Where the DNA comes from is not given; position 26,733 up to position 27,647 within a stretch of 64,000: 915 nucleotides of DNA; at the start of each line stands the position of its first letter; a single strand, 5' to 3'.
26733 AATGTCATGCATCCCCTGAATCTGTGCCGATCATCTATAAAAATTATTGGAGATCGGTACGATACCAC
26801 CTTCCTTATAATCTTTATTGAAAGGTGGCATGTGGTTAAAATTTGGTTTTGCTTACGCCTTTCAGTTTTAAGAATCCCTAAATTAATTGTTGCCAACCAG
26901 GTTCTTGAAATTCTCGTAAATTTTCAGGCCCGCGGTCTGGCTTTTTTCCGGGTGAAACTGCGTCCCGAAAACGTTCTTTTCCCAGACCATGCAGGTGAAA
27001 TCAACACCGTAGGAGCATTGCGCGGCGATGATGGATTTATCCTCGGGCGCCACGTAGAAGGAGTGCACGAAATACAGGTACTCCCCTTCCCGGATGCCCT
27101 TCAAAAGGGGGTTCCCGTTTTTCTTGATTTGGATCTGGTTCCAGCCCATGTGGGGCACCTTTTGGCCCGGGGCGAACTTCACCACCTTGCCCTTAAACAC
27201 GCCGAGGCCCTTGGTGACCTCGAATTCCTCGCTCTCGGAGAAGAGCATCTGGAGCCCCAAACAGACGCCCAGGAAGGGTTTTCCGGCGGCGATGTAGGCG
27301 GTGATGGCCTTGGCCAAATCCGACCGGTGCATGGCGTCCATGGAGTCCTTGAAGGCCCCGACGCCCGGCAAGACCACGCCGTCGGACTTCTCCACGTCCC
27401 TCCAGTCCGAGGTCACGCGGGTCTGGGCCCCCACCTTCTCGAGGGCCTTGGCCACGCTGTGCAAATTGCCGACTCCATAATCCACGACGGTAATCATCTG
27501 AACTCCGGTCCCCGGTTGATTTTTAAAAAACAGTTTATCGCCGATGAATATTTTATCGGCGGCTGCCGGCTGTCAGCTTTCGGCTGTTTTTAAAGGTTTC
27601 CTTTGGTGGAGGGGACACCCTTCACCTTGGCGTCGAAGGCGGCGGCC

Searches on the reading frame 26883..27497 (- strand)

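Call 9: search_protein_families(library=pfam, proteins=[window:26883-27497:-])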
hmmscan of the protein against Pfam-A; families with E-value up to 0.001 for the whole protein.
window:26883-27497:- (204 aa): 3 families
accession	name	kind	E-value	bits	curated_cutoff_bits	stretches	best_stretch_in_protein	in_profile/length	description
PF00117.34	GATase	-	1.8e-24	86.9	22.8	1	4-197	2-186/190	Glutamine amidotransferase class-I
PF07685.20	GATase_3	-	1e-09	38.8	27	1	17-182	17-188/196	CobB/CobQ-like glutamine amidotransferase domain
PF01174.25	SNO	-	2.2e-08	34.6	27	1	10-197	6-182/188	SNO glutamine amidotransferase family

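Call 33: search_protein_families(library=ncbifam, proteins=[window:26883-27497:-])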
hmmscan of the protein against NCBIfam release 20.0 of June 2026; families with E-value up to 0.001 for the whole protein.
window:26883-27497:- (204 aa): 20 families
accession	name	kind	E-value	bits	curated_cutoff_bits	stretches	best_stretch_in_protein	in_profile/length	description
TIGR01855.1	IMP_synth_hisH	equivalog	3.8e-73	245.5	105.4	1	2-199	1-197/198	imidazole glycerol phosphate synthase subunit HisH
NF010608.0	PRK14004.1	equivalog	3.9e-54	183.5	216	1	1-200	1-209/210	imidazole glycerol phosphate synthase subunit HisH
NF001975.0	PRK00758.1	equivalog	5e-14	52.3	198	1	1-201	3-182/185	GMP synthase subunit A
TIGR00888.1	guaA_Nterm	equivalog_domain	7.8e-12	45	172.15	1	2-200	1-183/188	glutamine-hydrolyzing GMP synthase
TIGR03800.1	PLP_synth_Pdx2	equivalog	5e-09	36.4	105.55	1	10-189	9-176/184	pyridoxal 5'-phosphate synthase glutaminase subunit PdxT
NF001989.1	PRK00784.1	equivalog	1.2e-08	34.1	273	1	21-105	270-359/480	cobyric acid synthase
NF005072.0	PRK06490.1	equivalog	1.6e-08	33.8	339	1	62-186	82-188/251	glutamine amidotransferase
TIGR01737.1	FGAM_synth_I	equivalog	1.8e-08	34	177.8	1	13-86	15-92/228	phosphoribosylformylglycinamidine synthase I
NF000848.1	PRK00074.1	equivalog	4.1e-08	32.3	400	1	2-198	1-184/512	glutamine-hydrolyzing GMP synthase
NF006562.0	PRK09065.1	equivalog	1.3e-07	31.4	205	1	31-187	50-192/242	glutamine amidotransferase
NF002957.0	PRK03619.1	equivalog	1.3e-06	28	212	1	13-86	15-93/222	phosphoribosylformylglycinamidine synthase subunit PurQ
NF005458.0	PRK07053.1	equivalog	6.4e-06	25.7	250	1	38-186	49-181/234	glutamine amidotransferase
NF010081.0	PRK13566.1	equivalog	1.2e-05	23.8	645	1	4-197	533-716/729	anthranilate synthase component I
NF005849.0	PRK07765.1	equivalog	2.2e-05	23.8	308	1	28-193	37-184/219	aminodeoxychorismate/anthranilate synthase component II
TIGR00566.1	trpG_papA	subfamily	8.7e-05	22.4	121.05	1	44-197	52-189/192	glutamine amidotransferase of anthranilate synthase or aminodeoxychorismate synthase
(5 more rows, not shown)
